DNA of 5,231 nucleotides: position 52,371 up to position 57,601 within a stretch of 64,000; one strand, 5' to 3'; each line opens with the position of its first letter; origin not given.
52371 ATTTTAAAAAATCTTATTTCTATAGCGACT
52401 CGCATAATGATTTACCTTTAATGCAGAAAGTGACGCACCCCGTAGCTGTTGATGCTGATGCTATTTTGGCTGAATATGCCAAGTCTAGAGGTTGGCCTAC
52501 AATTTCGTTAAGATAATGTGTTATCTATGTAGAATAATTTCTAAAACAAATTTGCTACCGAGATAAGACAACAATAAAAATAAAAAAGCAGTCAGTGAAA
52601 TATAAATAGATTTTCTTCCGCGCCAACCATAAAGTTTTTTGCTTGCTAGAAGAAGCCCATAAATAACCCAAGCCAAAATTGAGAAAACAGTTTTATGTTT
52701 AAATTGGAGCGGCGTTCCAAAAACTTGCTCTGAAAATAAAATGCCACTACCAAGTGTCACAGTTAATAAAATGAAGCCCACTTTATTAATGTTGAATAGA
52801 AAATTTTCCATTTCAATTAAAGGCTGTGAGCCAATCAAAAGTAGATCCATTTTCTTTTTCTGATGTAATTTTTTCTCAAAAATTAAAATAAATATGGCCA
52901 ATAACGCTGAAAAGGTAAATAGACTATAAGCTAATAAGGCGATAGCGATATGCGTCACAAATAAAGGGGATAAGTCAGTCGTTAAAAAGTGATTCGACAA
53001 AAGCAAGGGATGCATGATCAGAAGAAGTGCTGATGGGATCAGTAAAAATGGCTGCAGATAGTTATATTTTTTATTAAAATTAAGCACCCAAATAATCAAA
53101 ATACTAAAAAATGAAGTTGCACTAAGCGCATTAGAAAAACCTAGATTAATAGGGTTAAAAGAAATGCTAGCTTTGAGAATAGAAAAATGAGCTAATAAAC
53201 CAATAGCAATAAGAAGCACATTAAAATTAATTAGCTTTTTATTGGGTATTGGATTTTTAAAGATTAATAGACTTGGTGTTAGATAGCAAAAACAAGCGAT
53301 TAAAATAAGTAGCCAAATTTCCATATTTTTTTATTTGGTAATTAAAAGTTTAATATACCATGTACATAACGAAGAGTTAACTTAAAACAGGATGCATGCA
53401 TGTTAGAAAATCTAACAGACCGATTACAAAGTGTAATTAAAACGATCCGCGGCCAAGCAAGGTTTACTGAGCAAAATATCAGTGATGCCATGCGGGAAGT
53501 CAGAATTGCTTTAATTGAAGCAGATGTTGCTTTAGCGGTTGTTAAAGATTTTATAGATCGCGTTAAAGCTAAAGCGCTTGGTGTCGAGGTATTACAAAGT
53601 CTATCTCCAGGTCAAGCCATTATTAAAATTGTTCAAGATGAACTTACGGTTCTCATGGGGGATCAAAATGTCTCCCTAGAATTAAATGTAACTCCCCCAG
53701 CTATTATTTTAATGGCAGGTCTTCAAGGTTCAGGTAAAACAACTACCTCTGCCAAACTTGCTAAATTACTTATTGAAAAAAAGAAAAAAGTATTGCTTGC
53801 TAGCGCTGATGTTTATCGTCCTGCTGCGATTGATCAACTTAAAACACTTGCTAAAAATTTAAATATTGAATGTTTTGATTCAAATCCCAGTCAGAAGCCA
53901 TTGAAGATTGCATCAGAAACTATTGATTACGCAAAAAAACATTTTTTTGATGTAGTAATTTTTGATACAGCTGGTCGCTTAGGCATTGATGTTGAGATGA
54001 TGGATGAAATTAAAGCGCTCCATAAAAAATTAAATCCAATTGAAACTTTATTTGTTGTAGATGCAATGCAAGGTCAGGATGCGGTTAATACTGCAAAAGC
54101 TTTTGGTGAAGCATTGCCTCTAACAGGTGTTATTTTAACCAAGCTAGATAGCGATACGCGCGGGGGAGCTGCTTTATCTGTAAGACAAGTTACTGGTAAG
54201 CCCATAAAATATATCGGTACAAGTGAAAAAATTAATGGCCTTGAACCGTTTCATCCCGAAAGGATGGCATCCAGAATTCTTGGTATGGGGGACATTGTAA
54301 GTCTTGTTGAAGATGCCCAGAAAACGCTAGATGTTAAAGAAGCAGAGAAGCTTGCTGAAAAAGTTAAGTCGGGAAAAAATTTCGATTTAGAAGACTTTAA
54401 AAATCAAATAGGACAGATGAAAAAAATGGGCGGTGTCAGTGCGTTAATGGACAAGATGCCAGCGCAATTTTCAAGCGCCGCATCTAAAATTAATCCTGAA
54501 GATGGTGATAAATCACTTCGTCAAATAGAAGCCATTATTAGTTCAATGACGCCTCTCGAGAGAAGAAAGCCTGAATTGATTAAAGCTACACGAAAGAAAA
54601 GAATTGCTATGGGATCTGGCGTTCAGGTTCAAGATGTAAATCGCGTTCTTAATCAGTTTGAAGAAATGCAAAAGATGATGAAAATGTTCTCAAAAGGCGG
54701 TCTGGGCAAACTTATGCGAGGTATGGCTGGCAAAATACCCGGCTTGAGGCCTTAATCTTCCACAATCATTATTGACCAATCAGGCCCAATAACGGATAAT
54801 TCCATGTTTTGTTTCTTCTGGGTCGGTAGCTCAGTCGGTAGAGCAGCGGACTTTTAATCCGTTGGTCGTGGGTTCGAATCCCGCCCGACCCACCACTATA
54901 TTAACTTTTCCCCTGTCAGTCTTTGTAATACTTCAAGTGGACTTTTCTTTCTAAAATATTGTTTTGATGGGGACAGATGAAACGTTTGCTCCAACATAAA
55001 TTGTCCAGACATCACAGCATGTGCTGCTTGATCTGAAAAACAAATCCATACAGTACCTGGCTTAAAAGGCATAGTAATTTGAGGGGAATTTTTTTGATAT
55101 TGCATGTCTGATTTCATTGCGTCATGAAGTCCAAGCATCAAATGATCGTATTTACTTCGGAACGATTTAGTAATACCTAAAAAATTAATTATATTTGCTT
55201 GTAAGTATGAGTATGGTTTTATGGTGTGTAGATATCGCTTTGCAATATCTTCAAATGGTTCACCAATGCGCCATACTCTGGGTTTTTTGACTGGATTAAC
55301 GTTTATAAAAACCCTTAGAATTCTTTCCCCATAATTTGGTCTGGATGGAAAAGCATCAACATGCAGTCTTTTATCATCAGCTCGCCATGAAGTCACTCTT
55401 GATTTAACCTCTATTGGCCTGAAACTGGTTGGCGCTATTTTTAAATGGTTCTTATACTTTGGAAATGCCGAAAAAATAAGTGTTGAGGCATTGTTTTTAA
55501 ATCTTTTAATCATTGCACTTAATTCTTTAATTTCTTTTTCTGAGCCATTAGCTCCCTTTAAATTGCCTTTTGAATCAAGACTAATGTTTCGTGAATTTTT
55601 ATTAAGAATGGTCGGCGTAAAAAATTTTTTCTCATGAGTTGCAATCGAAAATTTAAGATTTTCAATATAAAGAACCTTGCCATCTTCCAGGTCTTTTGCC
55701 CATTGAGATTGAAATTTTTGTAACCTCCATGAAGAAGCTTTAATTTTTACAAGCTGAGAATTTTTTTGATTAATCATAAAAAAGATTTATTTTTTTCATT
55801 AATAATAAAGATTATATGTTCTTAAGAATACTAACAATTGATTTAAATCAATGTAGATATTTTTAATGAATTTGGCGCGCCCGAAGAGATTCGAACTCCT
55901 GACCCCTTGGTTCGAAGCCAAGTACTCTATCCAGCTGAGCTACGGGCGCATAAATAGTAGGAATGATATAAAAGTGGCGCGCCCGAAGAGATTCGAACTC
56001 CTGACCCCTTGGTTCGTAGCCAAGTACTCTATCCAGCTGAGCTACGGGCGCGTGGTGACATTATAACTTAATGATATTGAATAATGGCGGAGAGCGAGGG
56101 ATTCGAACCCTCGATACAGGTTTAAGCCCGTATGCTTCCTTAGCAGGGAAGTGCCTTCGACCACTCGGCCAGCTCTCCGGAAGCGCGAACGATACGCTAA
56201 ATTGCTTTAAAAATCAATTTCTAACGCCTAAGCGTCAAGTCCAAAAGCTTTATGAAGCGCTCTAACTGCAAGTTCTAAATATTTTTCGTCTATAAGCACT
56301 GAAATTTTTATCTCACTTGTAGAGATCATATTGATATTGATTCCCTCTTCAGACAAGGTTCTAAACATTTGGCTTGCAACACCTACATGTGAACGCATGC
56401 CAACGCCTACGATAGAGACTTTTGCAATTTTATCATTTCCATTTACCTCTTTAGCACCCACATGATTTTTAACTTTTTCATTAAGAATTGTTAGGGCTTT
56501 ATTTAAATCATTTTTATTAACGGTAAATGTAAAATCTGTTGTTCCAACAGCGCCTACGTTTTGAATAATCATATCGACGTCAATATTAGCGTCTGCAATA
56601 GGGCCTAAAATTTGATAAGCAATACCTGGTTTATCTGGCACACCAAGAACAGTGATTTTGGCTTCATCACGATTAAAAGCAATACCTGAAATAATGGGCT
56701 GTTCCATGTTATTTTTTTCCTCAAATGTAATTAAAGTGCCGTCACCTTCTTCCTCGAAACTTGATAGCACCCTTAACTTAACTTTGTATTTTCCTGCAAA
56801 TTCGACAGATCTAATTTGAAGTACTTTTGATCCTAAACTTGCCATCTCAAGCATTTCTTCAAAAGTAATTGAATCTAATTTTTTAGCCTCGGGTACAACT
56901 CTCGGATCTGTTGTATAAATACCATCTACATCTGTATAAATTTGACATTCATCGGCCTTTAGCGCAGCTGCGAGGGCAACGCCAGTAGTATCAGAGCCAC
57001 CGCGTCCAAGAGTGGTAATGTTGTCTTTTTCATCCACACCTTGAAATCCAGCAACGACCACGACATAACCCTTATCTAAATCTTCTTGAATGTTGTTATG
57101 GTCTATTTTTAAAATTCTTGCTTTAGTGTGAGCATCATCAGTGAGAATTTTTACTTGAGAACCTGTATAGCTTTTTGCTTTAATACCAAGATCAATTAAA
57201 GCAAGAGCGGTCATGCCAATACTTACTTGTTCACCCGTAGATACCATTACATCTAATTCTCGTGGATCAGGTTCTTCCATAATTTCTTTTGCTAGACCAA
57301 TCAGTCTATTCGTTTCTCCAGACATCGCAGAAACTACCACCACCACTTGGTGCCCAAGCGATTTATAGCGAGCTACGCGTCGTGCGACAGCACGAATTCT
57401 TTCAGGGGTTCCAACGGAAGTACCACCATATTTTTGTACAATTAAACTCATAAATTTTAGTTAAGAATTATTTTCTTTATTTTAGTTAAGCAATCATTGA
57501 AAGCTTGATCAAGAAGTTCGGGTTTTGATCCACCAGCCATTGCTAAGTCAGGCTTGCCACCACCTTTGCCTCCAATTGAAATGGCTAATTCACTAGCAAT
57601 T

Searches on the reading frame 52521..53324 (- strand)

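Call 6: search_protein_families(library=ncbifam, proteins=[window:52521-53324:-])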
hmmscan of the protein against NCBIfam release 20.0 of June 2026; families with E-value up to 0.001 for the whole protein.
window:52521-53324:- (267 aa): 1 family
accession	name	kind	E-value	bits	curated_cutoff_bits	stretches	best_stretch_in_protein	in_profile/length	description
TIGR03144.1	cytochr_II_ccsB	equivalog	8.3e-16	58.5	187.6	1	65-260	27-244/252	c-type cytochrome biogenesis protein CcsB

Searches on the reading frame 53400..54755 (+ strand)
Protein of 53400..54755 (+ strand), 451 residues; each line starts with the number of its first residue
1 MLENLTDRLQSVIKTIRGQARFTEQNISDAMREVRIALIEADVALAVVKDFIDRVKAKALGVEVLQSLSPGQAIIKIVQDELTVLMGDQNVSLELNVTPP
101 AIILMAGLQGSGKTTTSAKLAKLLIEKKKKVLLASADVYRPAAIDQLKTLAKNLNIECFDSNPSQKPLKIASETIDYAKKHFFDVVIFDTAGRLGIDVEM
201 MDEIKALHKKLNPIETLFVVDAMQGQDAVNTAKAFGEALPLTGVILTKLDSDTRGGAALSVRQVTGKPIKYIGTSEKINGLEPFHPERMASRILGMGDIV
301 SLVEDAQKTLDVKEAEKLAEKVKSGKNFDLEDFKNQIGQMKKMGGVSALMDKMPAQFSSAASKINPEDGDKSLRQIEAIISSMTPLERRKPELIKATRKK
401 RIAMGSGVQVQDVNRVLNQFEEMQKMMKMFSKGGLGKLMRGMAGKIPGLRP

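Call 6: search_protein_families(library=ncbifam, proteins=[window:53400-54755:+])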
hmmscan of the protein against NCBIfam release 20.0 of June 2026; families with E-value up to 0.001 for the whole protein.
window:53400-54755:+ (451 aa): 15 families
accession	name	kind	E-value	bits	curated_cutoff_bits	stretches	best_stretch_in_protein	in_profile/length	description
TIGR00959.1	ffh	equivalog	9.1e-175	581.6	473.2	1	3-429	2-428/428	signal recognition particle protein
TIGR01425.1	SRP54_euk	equivalog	2.6e-81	273.7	576.25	1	2-426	2-428/428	signal recognition particle protein SRP54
TIGR00064.1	ftsY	equivalog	3.2e-64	216.9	260.7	1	28-293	4-278/279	signal recognition particle-docking protein FtsY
NF009368.0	PRK12726.1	equivalog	3.7e-17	62.5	832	1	86-279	192-382/407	flagellar biosynthesis regulator FlhF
TIGR03499.1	FlhF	equivalog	1.2e-16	61.5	174.15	1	9-192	120-286/286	flagellar biosynthesis GTPase FlhF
NF009367.0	PRK12724.1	equivalog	1.3e-15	57.2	718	1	102-271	225-391/433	flagellar biosynthesis regulator FlhF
NF011312.0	PRK14723.1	equivalog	8.3e-11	41.1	951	1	106-306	191-391/768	flagellar biosynthesis regulator FlhF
NF011311.0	PRK14722.1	equivalog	1.3e-10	40.9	777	1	103-278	140-320/374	flagellar biosynthesis regulator FlhF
NF005230.0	PRK06731.1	equivalog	2.7e-10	40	553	1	71-272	61-255/281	flagellar biosynthesis regulator FlhF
NF011310.0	PRK14721.1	equivalog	2.4e-09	37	725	1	103-261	194-348/423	flagellar biosynthesis regulator FlhF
NF009366.0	PRK12723.1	equivalog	6.2e-08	32.2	585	1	22-274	101-347/388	flagellar biosynthesis regulator FlhF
NF041546.1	ParA_partition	equivalog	0.00022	20.8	180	1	110-195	10-89/203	ParA family partition ATPase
TIGR03185.1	DNA_S_dndD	equivalog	0.00042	18.9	245.85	0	76-116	5-44/650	DNA sulfur modification protein DndD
TIGR03018.1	pepcterm_TyrKin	hypoth_equivalog_domain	0.0007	19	230.65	0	102-153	38-90/207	XrtA-associated tyrosine autokinase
TIGR04291.1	arsen_driv_ArsA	equivalog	0.00094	18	650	1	93-160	313-379/565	arsenical pump-driving ATPase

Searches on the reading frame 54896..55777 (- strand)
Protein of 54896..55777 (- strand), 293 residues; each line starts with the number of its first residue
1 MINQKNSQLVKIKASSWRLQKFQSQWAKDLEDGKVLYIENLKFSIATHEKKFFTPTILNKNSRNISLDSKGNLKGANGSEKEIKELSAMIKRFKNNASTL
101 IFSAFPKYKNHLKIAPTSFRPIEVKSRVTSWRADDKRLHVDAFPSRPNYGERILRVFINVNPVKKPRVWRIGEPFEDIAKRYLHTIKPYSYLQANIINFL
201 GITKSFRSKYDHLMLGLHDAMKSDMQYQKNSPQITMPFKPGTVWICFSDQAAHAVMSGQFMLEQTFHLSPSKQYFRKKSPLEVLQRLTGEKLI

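Call 6: search_protein_families(library=ncbifam, proteins=[window:54896-55777:-])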
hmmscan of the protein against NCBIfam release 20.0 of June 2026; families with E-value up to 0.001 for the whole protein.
window:54896-55777:- (293 aa): 1 family
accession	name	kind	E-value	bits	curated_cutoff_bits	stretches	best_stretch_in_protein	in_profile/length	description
NF053719.1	KdoHdxKdoO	equivalog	1.2e-119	398.7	300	1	10-293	2-289/289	Kdo hydroxylase KdoO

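Call 56: search_protein_families(library=pfam, proteins=[window:54896-55777:-])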
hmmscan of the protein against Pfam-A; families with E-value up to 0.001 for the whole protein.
window:54896-55777:- (293 aa): 1 family
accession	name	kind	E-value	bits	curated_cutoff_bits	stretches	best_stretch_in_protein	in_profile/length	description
PF11004.14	Kdo_hydroxy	-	2.7e-111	371.6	25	1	22-292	4-275/275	3-deoxy-D-manno-oct-2-ulosonic acid (Kdo) hydroxylase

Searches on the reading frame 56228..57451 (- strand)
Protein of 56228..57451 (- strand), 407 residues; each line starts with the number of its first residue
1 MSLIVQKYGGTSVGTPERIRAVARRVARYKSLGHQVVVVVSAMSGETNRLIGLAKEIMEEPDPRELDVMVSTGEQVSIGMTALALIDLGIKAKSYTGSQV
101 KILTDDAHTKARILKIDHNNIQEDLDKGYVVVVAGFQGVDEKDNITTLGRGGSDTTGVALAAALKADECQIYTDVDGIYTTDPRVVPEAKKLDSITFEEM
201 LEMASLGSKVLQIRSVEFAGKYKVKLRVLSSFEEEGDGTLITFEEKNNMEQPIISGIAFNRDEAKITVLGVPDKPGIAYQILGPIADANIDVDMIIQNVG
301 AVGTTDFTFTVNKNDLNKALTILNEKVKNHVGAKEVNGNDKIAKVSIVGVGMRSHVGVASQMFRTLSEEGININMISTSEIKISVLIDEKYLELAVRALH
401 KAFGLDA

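Call 6: search_protein_families(library=ncbifam, proteins=[window:56228-57451:-])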
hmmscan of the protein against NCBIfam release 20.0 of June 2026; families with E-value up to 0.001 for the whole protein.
window:56228-57451:- (407 aa): 33 families (the best 25 are shown)
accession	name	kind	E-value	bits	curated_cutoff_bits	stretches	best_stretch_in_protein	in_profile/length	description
NF005155.0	PRK06635.1-4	equivalog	3.2e-209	695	346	1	1-407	1-405/407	aspartate kinase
NF005154.0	PRK06635.1-2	equivalog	1.3e-168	561.6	376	1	2-406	3-405/407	aspartate kinase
NF005656.0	PRK07431.1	equivalog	5.8e-161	537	657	1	1-406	1-412/587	aspartate kinase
NF005153.0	PRK06635.1-1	equivalog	1.5e-158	528.3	585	1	1-407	1-409/421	aspartate kinase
NF005156.0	PRK06635.1-5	equivalog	3.6e-143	477.2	594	1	1-406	1-403/411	aspartate kinase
TIGR00657.1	asp_kinases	subfamily_domain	1.9e-140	468.9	208.7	2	57-404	97-441/442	aspartate kinase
TIGR00656.1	asp_kin_monofn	equivalog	1.1e-132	442.9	402.25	1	1-404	1-405/407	aspartate kinase, monofunctional class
NF006459.0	PRK08841.1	equivalog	2.6e-120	402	535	1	1-403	3-378/395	aspartate kinase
NF005161.0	PRK06635.2-5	equivalog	4.2e-103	345.3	586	1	4-404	6-401/402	aspartate kinase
NF006068.0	PRK08210.1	equivalog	1.3e-98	330.8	474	1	1-406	1-403/405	aspartate kinase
NF004938.0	PRK06291.1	equivalog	8.5e-95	318.1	528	2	59-406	115-464/468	aspartate kinase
NF005158.0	PRK06635.2-2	equivalog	3.7e-93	312.6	717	1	1-403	1-398/401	aspartate kinase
NF005157.0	PRK06635.2-1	equivalog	1.9e-80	270.7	832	1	5-404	6-400/401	aspartate kinase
NF006959.0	PRK09436.1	equivalog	2e-71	241.2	726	2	66-403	119-459/819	bifunctional aspartate kinase/homoserine dehydrogenase I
NF006570.0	PRK09084.1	equivalog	8.1e-67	226.2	455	2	62-403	108-448/452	lysine-sensitive aspartokinase 3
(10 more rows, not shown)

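Call 8: find_related_loci(query=window:56228-57451:-, collection=genome_contigs, flank=6000)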
Query window:56228-57451:- (407 aa) in genome_contigs; peptide patterns used: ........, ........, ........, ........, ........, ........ (x = any residue, [..] = any of these).
600 stretches matched a pattern (row limit reached: there are more); 594 encode a relative of the query (tblastn E <= 1e-3); the best 80 are kept; 80 distinct loci.
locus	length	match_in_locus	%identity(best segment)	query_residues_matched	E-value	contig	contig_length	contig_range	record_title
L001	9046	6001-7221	98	1-407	0e+0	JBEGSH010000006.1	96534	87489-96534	MAG: Pseudomonadota bacterium isolate pringlecreek_2019_sw_WHONDRS-S19S_0025_B_bin.19 scaffold_836198, whole genome shot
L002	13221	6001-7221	95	1-407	0e+0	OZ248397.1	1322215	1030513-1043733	Methylophilaceae bacterium isolate HalH-M7 genome assembly, chromosome: HalH-M7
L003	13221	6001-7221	85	1-407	0e+0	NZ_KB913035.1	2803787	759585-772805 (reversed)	Methylotenera mobilis 13 A391DRAFT_scaffold1.1, whole genome shotgun sequence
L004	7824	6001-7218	83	1-406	0e+0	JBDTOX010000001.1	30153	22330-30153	MAG: Methylophilaceae bacterium isolate cluster3_bin.184 NODE_4567_length_30153_cov_7.917436, whole genome shotgun seque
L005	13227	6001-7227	85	1-406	0e+0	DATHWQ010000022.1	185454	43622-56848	MAG TPA_asm: Methylotenera sp. isolate SMAG_U16163 k141_823661, whole genome shotgun sequence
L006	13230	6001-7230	83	1-406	0e+0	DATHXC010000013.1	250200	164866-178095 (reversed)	MAG TPA_asm: Methylophilaceae bacterium isolate SMAG_U16175 k141_560610, whole genome shotgun sequence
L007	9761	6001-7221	83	1-406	0e+0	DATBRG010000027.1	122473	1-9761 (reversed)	MAG TPA_asm: Methylophilaceae bacterium isolate SMAG_U4123 k141_1072547, whole genome shotgun sequence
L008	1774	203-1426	85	1-407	0e+0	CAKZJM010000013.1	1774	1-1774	MAG TPA_asm: uncultured Methylophilus sp. isolate ERR2144885_bin.38_CONCOCT_v1.1_MAG genome assembly, contig: ERZ1034407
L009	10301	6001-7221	85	1-407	0e+0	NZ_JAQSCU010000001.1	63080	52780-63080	MAG: Methylotenera sp. isolate U-2020 MAG001 NODE_114_length_63080_cov_14.667560, whole genome shotgun sequence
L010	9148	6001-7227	82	1-406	0e+0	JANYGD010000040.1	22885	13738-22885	MAG: Methylotenera sp. isolate 340R_metabinner_32 340R_k141_275432, whole genome shotgun sequence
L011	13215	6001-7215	83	1-406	0e+0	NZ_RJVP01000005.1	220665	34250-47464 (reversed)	Pseudomethylobacillus aquaticus strain H-5 contig05, whole genome shotgun sequence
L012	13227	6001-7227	84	1-406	0e+0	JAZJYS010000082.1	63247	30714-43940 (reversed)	MAG: Pseudomonadota bacterium isolate ADI_H1L3_4_122_18_3-bin014 ADIH1L34_B014_0_000000000082, whole genome shotgun sequ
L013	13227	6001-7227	84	1-406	0e+0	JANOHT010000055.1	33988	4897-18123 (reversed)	MAG: Methylotenera sp. isolate SOY_63_metabat_442 SOY_63_k141_3065879, whole genome shotgun sequence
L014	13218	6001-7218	81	1-406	0e+0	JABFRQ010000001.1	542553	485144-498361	MAG: Methylotenera sp. isolate P-RSF-NP-04 c_000000000046, whole genome shotgun sequence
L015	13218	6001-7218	80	1-406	0e+0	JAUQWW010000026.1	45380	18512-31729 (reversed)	MAG: Gallionellaceae bacterium isolate BIN13 contig_38769, whole genome shotgun sequence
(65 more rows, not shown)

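Call 16: find_homologous_proteins(query=window:56228-57451:-, max_evalue=1e-150)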
Query window:56228-57451:- (407 aa): 7994 proteins with E <= 1e-150 among 8000 candidates; the best 120 are listed.
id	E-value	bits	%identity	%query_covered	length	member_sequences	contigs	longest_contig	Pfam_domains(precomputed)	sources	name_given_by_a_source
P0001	1.5e-255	866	100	100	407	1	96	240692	PF00696.34,PF22468.3,PF01842.32,PF13840.13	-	-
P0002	2.1e-255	865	100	100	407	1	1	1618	PF00696.34,PF22468.3,PF01842.32,PF13840.13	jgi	jgi:aspartate kinase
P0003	2.9e-255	865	100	100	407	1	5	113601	PF00696.34,PF22468.3,PF01842.32,PF13840.13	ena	-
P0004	3.3e-255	865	100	100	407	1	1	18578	PF00696.34,PF22468.3,PF01842.32,PF13840.13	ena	-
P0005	4.0e-255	864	100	100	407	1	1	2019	PF00696.34,PF22468.3,PF01842.32,PF13840.13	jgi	-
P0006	5.5e-255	864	100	100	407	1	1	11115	PF00696.34,PF22468.3,PF01842.32,PF13840.13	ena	-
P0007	7.6e-255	863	100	100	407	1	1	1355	PF00696.34,PF22468.3,PF01842.32,PF13840.13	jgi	jgi:aspartate kinase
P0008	1.1e-254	863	99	100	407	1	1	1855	PF00696.34,PF22468.3,PF01842.32,PF13840.13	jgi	jgi:aspartate kinase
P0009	1.1e-254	863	100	100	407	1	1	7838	PF00696.34,PF22468.3,PF01842.32,PF13840.13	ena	-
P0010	2.7e-254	862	99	100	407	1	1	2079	PF00696.34,PF22468.3,PF01842.32,PF13840.13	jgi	-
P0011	7.3e-254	860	99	100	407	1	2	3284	PF00696.34,PF22468.3,PF01842.32,PF13840.13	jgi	jgi:aspartate kinase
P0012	1.1e-253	860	100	100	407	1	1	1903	PF00696.34,PF22468.3,PF01842.32,PF13840.13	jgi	-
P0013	1.2e-253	859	99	100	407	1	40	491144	PF00696.34,PF22468.3,PF01842.32,PF13840.13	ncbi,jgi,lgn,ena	jgi:aspartate kinase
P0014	1.7e-253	859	98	100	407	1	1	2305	PF00696.34,PF22468.3,PF01842.32,PF13840.13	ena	-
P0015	2.7e-253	858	98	100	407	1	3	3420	PF00696.34,PF22468.3,PF01842.32,PF13840.13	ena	-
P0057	3.2e-251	851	98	100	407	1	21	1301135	PF00696.34,PF22468.3,PF01842.32,PF13840.13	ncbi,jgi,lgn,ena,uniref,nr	ncbi:aspartate kinase [Candidatus Methylopumilus rimovensis]|jgi:aspartate kinase|uniref:aspartate k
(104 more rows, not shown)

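Call 25: find_encoding_contigs(protein=P0057, flank=3000, max_places=10)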
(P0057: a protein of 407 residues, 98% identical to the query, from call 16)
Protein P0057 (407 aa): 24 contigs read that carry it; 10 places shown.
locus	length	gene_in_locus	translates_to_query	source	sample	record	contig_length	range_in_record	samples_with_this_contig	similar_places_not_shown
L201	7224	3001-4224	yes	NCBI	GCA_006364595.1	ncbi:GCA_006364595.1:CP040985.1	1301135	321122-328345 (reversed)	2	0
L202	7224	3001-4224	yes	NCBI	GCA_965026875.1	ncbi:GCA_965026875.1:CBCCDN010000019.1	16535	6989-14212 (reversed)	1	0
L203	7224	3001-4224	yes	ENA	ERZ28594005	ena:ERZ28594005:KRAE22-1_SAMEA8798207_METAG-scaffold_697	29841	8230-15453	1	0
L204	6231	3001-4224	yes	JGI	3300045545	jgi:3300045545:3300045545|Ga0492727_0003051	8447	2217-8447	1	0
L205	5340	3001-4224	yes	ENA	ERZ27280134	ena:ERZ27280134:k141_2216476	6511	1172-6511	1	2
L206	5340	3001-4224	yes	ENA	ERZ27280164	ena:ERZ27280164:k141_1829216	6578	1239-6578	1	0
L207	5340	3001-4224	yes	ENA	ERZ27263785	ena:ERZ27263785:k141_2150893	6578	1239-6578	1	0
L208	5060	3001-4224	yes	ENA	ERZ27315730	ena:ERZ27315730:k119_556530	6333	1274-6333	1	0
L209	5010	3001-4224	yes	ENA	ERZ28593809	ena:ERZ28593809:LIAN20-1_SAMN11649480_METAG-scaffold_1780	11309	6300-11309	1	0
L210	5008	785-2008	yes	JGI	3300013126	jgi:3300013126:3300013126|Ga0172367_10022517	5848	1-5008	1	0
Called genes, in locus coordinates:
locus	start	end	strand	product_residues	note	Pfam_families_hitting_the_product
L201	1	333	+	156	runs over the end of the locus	PF02631:RecX_HTH2, PF21981:RecX_HTH3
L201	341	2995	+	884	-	PF01411:tRNA-synt_2c, PF07973:tRNA_SAD, PF02272:DHHA1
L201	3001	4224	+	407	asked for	PF00696:AA_kinase, PF01842:ACT, PF22468:ACT_9, PF13840:ACT_7, PF01842:ACT (weak), PF22468:ACT_9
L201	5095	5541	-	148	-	PF20346:DUF6641 (weak)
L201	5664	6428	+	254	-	-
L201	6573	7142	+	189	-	PF00589:Phage_integrase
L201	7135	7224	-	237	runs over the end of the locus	-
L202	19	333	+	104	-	PF02631:RecX_HTH2, PF21981:RecX_HTH3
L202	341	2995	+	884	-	PF01411:tRNA-synt_2c, PF07973:tRNA_SAD, PF02272:DHHA1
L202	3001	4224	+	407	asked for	PF00696:AA_kinase, PF01842:ACT, PF22468:ACT_9, PF13840:ACT_7, PF01842:ACT (weak), PF22468:ACT_9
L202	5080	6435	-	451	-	PF02881:SRP54_N, PF13401:AAA_22 (faint), PF06414:Zeta_toxin (weak), PF00448:SRP54, PF01656:CbiA, PF02978:SRP_SPB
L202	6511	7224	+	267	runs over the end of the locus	PF01578:Cytochrom_C_asm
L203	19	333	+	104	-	PF02631:RecX_HTH2, PF21981:RecX_HTH3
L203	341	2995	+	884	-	PF01411:tRNA-synt_2c, PF07973:tRNA_SAD, PF02272:DHHA1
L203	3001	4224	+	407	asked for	PF00696:AA_kinase, PF01842:ACT, PF22468:ACT_9, PF13840:ACT_7, PF01842:ACT (weak), PF22468:ACT_9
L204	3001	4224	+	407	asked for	PF00696:AA_kinase, PF01842:ACT, PF22468:ACT_9, PF13840:ACT_7, PF01842:ACT (weak), PF22468:ACT_9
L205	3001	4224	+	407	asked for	PF00696:AA_kinase, PF01842:ACT, PF22468:ACT_9, PF13840:ACT_7, PF01842:ACT (weak), PF22468:ACT_9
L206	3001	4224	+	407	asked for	PF00696:AA_kinase, PF01842:ACT, PF22468:ACT_9, PF13840:ACT_7, PF01842:ACT (weak), PF22468:ACT_9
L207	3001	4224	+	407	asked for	PF00696:AA_kinase, PF01842:ACT, PF22468:ACT_9, PF13840:ACT_7, PF01842:ACT (weak), PF22468:ACT_9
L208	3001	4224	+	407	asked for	PF00696:AA_kinase, PF01842:ACT, PF22468:ACT_9, PF13840:ACT_7, PF01842:ACT (weak), PF22468:ACT_9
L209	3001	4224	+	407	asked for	PF00696:AA_kinase, PF01842:ACT, PF22468:ACT_9, PF13840:ACT_7, PF01842:ACT (weak), PF22468:ACT_9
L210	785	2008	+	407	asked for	PF00696:AA_kinase, PF01842:ACT, PF22468:ACT_9, PF13840:ACT_7, PF01842:ACT (weak), PF22468:ACT_9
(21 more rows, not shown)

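Call 56: search_protein_families(library=pfam, proteins=[L201:5095-5541:-, L201:5664-6428:+, L201:6573-7142:+])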
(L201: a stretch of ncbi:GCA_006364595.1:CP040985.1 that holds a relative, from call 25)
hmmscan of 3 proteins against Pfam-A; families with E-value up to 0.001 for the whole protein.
L201:5095-5541:- (148 aa): 1 family
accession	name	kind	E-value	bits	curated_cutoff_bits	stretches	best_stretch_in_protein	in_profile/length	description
PF20346.3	DUF6641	-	3.1e-07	30.9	27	1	7-129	22-140/143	Family of unknown function (DUF6641)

L201:5664-6428:+ (254 aa): 0 families

L201:6573-7142:+ (189 aa): 1 family
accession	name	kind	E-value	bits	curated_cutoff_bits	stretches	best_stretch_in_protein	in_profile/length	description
PF00589.27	Phage_integrase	-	1.2e-29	103.7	27.1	1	6-180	2-171/172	Phage integrase family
